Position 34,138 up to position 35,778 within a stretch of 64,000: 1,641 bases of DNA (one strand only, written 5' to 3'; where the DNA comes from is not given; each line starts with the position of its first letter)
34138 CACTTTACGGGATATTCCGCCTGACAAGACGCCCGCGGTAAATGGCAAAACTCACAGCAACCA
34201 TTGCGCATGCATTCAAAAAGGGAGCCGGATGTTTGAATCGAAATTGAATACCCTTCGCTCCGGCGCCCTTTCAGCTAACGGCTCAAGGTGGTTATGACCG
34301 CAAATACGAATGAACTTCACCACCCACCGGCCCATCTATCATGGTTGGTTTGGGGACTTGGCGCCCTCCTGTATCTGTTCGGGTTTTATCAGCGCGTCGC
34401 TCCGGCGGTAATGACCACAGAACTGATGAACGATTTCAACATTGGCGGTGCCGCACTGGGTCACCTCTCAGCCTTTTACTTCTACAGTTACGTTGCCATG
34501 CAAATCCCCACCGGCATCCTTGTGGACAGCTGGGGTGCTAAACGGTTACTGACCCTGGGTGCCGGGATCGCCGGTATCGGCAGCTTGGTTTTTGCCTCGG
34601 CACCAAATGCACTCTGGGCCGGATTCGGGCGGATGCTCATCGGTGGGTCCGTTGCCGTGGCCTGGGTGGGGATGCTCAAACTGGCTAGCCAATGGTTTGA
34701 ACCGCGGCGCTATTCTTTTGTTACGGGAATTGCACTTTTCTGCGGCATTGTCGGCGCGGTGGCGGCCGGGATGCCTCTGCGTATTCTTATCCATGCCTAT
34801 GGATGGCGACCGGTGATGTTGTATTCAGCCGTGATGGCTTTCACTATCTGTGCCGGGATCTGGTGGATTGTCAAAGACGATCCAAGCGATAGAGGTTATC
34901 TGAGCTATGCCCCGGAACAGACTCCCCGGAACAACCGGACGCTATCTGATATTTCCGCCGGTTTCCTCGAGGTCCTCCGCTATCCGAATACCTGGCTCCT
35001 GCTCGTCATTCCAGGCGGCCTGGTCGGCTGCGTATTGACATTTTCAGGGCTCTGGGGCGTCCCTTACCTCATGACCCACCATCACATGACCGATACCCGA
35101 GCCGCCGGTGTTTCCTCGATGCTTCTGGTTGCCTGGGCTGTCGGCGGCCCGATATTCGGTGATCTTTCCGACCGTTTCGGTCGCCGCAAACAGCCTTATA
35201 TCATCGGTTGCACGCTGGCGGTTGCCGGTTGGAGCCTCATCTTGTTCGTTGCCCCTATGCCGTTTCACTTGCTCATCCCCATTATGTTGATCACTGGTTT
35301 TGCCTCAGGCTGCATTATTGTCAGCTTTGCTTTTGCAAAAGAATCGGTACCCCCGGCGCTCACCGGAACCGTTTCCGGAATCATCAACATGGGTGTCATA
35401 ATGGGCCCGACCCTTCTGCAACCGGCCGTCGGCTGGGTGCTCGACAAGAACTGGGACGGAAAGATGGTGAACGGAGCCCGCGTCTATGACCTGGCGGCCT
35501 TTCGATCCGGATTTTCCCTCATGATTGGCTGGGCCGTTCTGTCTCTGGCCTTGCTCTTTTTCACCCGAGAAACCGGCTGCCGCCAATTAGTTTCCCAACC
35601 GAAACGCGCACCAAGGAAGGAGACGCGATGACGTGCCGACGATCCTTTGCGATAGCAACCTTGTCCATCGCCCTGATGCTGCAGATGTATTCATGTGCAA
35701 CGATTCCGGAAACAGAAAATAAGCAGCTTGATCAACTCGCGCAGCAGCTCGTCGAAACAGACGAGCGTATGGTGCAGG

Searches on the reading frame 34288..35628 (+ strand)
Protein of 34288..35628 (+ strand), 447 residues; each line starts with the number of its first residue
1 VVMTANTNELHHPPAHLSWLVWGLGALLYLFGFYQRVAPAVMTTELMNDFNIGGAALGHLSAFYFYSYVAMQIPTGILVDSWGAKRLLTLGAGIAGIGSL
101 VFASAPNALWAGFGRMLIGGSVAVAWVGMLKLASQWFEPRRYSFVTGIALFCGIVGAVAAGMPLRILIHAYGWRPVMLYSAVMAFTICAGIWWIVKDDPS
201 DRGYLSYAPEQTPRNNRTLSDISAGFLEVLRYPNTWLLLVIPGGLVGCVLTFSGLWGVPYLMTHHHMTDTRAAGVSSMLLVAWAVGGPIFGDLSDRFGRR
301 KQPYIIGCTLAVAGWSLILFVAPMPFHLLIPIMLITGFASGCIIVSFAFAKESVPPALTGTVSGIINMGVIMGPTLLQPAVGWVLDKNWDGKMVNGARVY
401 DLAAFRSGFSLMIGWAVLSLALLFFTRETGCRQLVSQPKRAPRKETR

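Call 84: search_protein_families(library=pfam, proteins=[window:34288-35628:+], max_evalue=0.0001)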
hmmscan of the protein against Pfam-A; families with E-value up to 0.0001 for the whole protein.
window:34288-35628:+ (447 aa): 2 families
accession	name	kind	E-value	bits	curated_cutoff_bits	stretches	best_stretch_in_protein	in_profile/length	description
PF07690.21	MFS_1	-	2.7e-54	184.8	33.4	2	28-369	4-338/347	Major Facilitator Superfamily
PF00083.30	Sugar_tr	-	2.2e-10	40.5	22.3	1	244-429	17-194/452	Sugar (and other) transporter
